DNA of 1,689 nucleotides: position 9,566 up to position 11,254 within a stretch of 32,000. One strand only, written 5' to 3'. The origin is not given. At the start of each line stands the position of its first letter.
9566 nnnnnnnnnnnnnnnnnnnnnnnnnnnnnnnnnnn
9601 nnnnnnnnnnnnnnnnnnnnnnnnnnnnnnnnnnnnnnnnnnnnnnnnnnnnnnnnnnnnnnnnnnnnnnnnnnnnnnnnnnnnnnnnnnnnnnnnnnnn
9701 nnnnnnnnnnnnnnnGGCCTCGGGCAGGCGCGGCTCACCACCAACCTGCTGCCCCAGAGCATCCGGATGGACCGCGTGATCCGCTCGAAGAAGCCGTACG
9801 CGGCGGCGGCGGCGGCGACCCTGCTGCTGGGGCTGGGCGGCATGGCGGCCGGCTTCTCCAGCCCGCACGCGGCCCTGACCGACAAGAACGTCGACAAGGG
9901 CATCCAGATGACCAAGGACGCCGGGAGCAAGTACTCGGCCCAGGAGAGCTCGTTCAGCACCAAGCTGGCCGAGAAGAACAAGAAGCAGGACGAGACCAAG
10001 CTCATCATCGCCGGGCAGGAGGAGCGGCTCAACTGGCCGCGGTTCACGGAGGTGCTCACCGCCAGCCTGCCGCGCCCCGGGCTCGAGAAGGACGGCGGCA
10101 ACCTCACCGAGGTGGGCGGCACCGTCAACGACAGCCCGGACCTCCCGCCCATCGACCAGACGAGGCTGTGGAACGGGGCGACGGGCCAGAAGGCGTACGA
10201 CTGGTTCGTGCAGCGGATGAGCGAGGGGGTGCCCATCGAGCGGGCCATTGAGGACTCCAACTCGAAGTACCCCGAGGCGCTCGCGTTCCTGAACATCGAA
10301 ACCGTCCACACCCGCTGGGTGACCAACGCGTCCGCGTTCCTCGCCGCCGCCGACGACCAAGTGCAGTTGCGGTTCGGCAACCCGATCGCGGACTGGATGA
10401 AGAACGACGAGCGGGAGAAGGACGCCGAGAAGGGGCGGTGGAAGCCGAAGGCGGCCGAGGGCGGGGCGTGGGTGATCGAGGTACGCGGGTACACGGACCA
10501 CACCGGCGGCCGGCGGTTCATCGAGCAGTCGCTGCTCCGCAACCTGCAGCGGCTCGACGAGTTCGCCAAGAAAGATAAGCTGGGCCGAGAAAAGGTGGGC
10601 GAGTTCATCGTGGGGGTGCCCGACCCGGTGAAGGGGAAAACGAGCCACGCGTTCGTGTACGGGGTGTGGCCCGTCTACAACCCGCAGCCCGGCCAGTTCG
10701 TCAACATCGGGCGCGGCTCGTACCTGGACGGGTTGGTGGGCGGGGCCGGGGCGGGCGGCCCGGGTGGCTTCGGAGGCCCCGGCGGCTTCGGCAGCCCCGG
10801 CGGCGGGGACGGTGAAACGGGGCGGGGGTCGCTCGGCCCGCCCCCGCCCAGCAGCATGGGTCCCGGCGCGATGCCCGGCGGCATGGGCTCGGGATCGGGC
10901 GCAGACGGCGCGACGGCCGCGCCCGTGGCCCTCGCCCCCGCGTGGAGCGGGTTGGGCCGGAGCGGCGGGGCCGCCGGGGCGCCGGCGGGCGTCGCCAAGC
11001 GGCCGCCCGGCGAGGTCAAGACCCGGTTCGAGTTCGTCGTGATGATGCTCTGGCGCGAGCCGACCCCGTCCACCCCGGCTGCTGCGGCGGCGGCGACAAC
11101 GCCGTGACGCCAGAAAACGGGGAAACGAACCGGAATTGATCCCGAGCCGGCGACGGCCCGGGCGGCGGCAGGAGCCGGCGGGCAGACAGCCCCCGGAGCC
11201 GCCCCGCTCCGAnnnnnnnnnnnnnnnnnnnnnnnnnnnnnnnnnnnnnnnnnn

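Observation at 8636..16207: Orphan PilM-PilN fusion operon with two giant PilO-like partners: candidate undescribed envelope platform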

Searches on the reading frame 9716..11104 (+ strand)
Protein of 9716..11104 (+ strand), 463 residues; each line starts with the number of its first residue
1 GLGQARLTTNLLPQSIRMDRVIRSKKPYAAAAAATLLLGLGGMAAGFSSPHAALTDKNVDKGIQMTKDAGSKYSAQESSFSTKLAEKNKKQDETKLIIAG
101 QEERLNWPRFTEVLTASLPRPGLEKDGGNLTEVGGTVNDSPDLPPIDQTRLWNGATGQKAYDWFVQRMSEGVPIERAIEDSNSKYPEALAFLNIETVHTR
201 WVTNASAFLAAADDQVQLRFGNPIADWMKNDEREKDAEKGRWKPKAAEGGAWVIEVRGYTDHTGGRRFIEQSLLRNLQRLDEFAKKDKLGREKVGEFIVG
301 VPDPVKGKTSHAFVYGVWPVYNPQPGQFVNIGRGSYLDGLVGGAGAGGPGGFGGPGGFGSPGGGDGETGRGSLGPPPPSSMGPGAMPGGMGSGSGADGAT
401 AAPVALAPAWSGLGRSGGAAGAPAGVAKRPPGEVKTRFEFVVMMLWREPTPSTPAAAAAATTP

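Call 65: search_protein_families(library=pfam, alignment_id=A4, max_evalue=1)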
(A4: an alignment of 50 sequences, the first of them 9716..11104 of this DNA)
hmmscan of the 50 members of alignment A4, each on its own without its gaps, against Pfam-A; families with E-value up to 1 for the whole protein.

A. member 1, window:9716-11104:+ (463 aa): 1 family
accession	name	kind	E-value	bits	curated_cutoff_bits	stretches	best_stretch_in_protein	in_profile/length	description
PF13786.12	DUF4179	-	0.12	13.2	30.1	1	24-92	3-71/94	Domain of unknown function (DUF4179)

B. families by the number of members that match (of 50 scanned): 19 families
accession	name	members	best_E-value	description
PF13786.12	DUF4179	10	0.003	Domain of unknown function (DUF4179)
PF19618.4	DUF6123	2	0.028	Family of unknown function (DUF6123)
PF11679.13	DUF3275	1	0.0087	Protein of unknown function (DUF3275)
PF19921.4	bpX5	1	0.031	MoxR-vWA-beta-propeller ternary system domain bpX5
PF05687.18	BES1_N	1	0.038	BES1/BZR1 plant transcription factor, N-terminal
PF14167.11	YfkD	1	0.086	YfkD-like protein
PF09492.16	Pec_lyase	1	0.098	Pectic acid lyase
PF13243.12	SQHop_cyclase_C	1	0.1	Squalene-hopene cyclase C-terminal domain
PF25541.1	TBCA_PH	1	0.13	PH domain-containing proteins, TBCA domain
PF22360.1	SbsC_spectrin-like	1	0.13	SbsC,spectrin-like repeat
PF20135.4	DUF6525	1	0.13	Family of unknown function (DUF6525)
PF23279.1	TPR_25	1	0.14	Fungal tetratrico peptide repeats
PF21690.3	MJ1010-like_2nd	1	0.15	Uncharacterized ATP-binding protein MJ1010-like, C-terminal domain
PF23988.1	DUF7309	1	0.15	Domain of unknown function (DUF7309)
PF23831.1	DUF7201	1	0.19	Coiled-coil region of unknown function (DUF7201)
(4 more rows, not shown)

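Call 66: search_solved_structures(query=A4, max_evalue=10)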
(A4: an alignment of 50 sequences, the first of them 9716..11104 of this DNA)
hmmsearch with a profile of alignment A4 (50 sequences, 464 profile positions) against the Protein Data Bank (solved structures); distinct sequences matched with E-value up to 10: 2.
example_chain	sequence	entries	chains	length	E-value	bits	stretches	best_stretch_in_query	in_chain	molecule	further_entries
5hyc_A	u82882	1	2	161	0.14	14.6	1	281-376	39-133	Uncharacterized protein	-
5hxl_A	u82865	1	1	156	0.14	14.6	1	281-376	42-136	dynein light chain Tctex-1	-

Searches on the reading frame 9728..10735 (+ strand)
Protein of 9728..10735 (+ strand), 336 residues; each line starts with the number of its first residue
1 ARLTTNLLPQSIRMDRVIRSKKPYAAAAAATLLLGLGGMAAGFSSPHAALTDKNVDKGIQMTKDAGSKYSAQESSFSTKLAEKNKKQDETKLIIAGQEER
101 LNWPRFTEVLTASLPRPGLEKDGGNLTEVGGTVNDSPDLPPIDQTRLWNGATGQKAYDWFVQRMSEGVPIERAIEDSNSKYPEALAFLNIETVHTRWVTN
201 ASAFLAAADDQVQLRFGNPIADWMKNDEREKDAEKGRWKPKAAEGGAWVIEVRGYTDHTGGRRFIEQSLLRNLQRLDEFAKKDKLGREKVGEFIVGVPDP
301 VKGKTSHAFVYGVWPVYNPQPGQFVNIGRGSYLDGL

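Call 101: search_protein_representatives(protein=window:9728-10735:+)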
Query: 336 residues. Proteins with E-value up to 0.001 (for the whole library): 282; up to 1e-10: 146; up to 1e-30: 29. The best 150 are listed.
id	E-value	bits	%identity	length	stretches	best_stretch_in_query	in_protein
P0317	5.6e-141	486.2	70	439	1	1-336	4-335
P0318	5.5e-82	292.3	54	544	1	1-324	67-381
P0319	3.2e-75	270.1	72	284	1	132-311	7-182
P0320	4.4e-75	269.6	55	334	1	90-336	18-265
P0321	2.0e-69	251.0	58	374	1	83-335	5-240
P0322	1.4e-65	238.4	49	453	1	14-323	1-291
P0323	8.1e-60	219.4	42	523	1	2-334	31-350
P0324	1.7e-59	218.4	46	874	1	2-325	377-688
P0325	1.1e-58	215.7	61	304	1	158-335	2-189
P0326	2.4e-55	204.7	43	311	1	1-310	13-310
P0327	5.5e-55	203.5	54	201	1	95-302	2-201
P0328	8.9e-51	189.7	49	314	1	52-268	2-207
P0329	4.9e-49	184.0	63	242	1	188-335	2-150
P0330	6.8e-49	183.5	60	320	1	165-335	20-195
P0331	6.2e-48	180.3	59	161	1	96-257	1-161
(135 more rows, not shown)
